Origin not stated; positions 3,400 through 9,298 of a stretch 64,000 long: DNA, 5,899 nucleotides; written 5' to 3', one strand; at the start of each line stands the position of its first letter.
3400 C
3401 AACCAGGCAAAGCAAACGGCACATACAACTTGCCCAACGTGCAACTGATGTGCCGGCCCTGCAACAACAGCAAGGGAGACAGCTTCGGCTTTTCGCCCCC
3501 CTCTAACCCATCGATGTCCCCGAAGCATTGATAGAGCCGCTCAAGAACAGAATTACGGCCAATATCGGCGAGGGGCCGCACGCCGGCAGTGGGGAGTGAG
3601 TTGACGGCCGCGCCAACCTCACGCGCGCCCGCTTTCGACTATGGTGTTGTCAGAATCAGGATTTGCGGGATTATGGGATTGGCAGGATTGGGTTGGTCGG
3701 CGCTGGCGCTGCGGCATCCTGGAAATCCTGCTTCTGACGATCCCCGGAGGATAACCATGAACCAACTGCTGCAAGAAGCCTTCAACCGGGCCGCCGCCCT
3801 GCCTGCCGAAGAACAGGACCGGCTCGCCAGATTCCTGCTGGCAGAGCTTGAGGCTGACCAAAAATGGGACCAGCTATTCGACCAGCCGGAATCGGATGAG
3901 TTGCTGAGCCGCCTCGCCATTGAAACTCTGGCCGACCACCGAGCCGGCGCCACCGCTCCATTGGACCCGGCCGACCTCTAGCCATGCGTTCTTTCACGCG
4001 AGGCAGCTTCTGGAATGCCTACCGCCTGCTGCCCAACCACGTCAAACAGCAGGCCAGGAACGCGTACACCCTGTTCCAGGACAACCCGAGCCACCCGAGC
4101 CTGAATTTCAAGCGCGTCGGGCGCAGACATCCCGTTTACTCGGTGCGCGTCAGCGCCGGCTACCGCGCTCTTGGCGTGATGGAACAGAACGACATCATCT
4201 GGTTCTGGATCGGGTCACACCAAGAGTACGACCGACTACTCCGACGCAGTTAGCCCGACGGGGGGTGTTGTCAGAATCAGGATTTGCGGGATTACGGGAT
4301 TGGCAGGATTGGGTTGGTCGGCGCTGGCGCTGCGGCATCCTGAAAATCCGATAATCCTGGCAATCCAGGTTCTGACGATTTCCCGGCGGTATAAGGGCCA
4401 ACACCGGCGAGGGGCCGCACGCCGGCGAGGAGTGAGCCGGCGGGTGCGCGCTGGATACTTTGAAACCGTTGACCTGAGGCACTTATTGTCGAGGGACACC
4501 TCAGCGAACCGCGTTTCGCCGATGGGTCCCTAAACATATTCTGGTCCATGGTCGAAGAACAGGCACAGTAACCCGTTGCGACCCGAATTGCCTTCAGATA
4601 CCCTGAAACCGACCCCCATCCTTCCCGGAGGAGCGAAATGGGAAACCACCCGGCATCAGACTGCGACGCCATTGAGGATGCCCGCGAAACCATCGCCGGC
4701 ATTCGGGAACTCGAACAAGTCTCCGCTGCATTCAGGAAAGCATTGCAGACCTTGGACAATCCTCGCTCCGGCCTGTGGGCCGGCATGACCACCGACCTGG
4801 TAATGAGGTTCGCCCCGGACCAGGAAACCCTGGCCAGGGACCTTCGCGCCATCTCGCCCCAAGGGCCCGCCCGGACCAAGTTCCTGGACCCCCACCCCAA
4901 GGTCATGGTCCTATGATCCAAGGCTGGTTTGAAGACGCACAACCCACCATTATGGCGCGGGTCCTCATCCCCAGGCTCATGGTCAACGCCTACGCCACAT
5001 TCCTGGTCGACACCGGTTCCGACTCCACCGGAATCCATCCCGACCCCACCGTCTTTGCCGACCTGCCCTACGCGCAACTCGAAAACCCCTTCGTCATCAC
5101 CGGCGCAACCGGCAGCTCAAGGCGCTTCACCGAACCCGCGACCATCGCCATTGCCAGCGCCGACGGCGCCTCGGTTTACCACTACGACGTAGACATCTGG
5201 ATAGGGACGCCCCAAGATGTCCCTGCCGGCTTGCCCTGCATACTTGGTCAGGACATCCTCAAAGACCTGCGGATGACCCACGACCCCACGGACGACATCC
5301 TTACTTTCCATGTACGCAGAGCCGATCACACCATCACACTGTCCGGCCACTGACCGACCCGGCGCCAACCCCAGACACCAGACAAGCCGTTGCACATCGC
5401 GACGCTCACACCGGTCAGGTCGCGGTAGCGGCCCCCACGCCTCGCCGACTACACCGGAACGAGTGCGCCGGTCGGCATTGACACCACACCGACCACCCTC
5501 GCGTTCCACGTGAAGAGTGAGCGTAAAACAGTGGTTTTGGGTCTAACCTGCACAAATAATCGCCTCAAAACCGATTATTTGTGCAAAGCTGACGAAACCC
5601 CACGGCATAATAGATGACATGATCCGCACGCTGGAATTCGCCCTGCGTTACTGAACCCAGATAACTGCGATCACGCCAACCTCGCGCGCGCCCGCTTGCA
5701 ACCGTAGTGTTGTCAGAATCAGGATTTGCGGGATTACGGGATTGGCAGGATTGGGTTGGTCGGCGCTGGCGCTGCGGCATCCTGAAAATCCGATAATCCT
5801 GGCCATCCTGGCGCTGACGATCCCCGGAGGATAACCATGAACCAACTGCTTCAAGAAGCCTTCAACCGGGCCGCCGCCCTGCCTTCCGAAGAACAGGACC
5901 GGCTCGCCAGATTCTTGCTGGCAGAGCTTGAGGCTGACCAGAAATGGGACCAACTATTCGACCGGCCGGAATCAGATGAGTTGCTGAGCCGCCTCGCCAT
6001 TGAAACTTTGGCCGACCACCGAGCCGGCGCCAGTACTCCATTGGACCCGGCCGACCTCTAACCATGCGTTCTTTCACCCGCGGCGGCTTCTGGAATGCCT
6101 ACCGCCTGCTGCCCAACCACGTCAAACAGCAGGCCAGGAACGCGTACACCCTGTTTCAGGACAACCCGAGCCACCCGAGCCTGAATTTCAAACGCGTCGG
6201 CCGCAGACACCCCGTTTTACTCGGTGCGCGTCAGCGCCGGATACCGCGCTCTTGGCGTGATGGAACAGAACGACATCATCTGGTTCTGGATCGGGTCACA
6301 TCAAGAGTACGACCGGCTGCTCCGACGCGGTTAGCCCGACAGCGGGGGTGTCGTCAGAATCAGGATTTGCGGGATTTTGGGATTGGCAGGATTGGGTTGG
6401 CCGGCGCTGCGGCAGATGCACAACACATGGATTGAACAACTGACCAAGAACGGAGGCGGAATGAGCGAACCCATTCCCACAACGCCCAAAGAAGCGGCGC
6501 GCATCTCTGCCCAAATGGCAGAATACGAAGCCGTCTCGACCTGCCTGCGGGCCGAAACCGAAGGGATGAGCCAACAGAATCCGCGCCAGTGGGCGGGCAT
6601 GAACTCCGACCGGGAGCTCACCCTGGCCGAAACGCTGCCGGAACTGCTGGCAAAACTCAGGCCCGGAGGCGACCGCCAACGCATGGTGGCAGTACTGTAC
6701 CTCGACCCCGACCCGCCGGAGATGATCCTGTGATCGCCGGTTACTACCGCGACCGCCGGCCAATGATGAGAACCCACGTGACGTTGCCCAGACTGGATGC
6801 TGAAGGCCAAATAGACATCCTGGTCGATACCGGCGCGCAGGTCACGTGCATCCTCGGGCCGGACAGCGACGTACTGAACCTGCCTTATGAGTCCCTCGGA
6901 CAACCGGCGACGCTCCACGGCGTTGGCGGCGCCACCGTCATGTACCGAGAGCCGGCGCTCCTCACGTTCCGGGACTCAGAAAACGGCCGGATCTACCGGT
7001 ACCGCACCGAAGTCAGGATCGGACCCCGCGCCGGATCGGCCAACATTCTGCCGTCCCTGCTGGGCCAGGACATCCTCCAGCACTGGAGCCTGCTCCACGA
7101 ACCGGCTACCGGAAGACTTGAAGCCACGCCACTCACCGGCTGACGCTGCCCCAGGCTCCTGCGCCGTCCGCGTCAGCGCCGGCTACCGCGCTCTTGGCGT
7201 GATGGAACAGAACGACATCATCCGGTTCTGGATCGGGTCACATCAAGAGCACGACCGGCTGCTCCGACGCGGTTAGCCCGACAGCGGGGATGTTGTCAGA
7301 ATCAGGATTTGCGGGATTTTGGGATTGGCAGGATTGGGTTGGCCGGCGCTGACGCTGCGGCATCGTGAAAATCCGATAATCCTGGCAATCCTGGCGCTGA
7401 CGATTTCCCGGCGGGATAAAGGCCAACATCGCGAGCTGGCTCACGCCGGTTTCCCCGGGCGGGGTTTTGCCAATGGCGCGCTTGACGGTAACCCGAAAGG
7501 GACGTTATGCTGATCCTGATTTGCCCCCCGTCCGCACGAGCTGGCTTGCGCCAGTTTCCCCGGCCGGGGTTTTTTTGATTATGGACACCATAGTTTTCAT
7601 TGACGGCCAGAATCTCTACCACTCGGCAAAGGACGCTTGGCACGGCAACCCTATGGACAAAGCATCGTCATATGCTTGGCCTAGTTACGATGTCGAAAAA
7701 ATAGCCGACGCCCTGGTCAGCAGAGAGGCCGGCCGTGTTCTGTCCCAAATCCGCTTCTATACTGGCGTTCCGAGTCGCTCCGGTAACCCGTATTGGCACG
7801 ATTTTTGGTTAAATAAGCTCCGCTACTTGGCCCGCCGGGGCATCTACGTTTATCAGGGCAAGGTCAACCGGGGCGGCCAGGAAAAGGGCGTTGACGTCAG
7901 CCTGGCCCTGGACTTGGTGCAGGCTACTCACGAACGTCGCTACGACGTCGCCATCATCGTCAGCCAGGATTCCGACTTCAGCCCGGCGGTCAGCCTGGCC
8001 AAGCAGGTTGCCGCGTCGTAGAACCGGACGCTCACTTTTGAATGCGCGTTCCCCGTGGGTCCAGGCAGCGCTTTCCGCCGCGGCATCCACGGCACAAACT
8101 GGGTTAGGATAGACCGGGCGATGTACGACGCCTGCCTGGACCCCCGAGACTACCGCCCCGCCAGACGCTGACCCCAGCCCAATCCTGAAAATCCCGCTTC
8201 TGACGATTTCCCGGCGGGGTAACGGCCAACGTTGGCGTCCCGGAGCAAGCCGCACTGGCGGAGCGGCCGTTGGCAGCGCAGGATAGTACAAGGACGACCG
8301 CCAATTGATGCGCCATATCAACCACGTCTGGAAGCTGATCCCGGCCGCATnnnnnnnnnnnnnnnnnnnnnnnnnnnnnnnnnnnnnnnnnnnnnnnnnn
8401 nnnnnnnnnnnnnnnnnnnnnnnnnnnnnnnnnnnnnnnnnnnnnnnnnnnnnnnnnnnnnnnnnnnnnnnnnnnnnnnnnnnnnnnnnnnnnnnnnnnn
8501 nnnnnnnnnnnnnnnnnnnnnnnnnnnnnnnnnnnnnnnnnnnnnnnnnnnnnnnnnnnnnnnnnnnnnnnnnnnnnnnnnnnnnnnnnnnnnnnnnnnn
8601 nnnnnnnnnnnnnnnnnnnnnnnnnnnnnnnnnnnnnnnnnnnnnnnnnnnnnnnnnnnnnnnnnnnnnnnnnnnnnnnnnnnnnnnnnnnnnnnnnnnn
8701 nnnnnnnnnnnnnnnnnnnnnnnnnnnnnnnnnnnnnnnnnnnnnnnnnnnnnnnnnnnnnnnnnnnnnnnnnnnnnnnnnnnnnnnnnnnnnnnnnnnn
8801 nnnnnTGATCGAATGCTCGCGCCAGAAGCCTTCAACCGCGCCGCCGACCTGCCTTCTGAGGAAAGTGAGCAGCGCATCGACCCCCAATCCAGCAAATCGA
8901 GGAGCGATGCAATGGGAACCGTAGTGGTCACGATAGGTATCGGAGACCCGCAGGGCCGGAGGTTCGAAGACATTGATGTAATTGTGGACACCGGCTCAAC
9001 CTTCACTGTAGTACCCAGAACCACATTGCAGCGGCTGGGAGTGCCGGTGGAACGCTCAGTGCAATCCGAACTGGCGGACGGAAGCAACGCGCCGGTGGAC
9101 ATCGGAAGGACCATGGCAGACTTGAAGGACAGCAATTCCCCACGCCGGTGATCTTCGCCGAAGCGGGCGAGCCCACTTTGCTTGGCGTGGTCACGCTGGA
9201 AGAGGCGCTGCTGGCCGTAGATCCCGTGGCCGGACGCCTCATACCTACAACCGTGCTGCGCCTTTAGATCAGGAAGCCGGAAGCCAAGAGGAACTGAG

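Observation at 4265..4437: R1 element architecture: four GGATT units facing four AATCC units around a GC-rich core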

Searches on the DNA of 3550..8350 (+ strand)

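Call 17: search_rna_families(source=window, start=3550, end=8350, threshold=evalue, max_evalue=10)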
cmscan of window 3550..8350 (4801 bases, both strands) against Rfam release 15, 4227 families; matches with E-value up to 10: 1.
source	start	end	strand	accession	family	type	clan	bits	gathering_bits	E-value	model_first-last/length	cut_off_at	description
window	6757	6809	+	RF00606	SNORD93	Gene; snRNA; snoRNA; CD-box;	-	20.3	60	3.9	1-74/74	no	Small nucleolar RNA SNORD93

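Call 39: search_dna_similar(query=window:4265-4380:+, collection=plasmids, mode=distant, max_evalue=0.01, max_rows=20)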
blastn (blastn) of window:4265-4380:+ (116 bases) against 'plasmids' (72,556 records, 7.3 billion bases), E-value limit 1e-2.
No match.

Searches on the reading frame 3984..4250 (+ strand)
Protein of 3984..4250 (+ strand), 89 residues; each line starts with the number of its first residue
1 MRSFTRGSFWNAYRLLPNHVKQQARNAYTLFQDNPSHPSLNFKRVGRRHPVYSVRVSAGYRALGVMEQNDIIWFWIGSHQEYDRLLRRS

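Call 12: search_protein_families(library=pfam, proteins=[window:3984-4250:+], max_evalue=0.01)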
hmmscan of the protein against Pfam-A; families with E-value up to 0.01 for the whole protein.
window:3984-4250:+ (89 aa): 1 family
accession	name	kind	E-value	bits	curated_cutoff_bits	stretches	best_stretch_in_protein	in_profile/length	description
PF24732.2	ParE_like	-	4.3e-13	49.5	24.4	1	19-84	2-67/67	ParE-like toxin domain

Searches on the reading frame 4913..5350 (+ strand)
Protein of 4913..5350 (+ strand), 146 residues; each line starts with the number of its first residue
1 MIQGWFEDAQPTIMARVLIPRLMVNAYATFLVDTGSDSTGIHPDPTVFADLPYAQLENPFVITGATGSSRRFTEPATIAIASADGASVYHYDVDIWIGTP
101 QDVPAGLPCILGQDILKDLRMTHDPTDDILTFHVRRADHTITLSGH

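Call 12: search_protein_families(library=pfam, proteins=[window:4913-5350:+], max_evalue=0.01)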
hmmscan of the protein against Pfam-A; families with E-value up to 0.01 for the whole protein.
window:4913-5350:+ (146 aa): 1 family
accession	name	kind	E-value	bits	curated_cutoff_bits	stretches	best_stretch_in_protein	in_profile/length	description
PF13975.11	gag-asp_proteas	-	0.00055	20.9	28.2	1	28-117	10-91/92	gag-polyprotein putative aspartyl protease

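Call 67: search_protein_families(library=ncbifam, proteins=[window:4913-5350:+], max_evalue=0.001)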
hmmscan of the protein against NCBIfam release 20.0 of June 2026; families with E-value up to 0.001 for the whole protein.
window:4913-5350:+ (146 aa): 0 families

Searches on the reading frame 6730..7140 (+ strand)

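Call 12: search_protein_families(library=pfam, proteins=[window:6730-7140:+], max_evalue=0.01)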
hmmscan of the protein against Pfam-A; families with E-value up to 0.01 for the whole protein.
window:6730-7140:+ (137 aa): 3 families
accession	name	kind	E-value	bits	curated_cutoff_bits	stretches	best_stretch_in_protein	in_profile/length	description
PF00077.25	RVP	-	6.3e-06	26.9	20.7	1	9-120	3-97/101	Retroviral aspartyl protease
PF13975.11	gag-asp_proteas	-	1.2e-05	26.2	28.2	1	27-118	9-92/92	gag-polyprotein putative aspartyl protease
PF13650.11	Asp_protease_2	-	0.0084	17.2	24.3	1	27-73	9-55/90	Aspartyl protease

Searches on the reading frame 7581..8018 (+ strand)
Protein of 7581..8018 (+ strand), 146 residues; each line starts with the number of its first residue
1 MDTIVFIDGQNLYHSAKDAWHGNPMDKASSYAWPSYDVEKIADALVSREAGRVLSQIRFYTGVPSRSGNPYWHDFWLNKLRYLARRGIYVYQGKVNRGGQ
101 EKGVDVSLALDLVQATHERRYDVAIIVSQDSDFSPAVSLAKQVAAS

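Call 12: search_protein_families(library=pfam, proteins=[window:7581-8018:+], max_evalue=0.01)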
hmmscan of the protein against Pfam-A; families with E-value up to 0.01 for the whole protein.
window:7581-8018:+ (146 aa): 1 family
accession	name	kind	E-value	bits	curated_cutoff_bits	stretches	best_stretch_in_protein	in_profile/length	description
PF01936.24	NYN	-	1.9e-18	67.8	24.2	1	3-141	2-114/145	NYN domain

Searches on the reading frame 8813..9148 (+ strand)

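Call 12: search_protein_families(library=pfam, proteins=[window:8813-9148:+], max_evalue=0.01)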
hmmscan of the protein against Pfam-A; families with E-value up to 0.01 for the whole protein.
window:8813-9148:+ (112 aa): 2 families
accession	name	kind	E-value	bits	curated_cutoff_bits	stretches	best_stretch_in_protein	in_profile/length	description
PF13650.11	Asp_protease_2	-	6.8e-07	30.3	24.3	1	53-98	9-56/90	Aspartyl protease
PF13975.11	gag-asp_proteas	-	2.8e-05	25.1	28.2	1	53-92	9-51/92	gag-polyprotein putative aspartyl protease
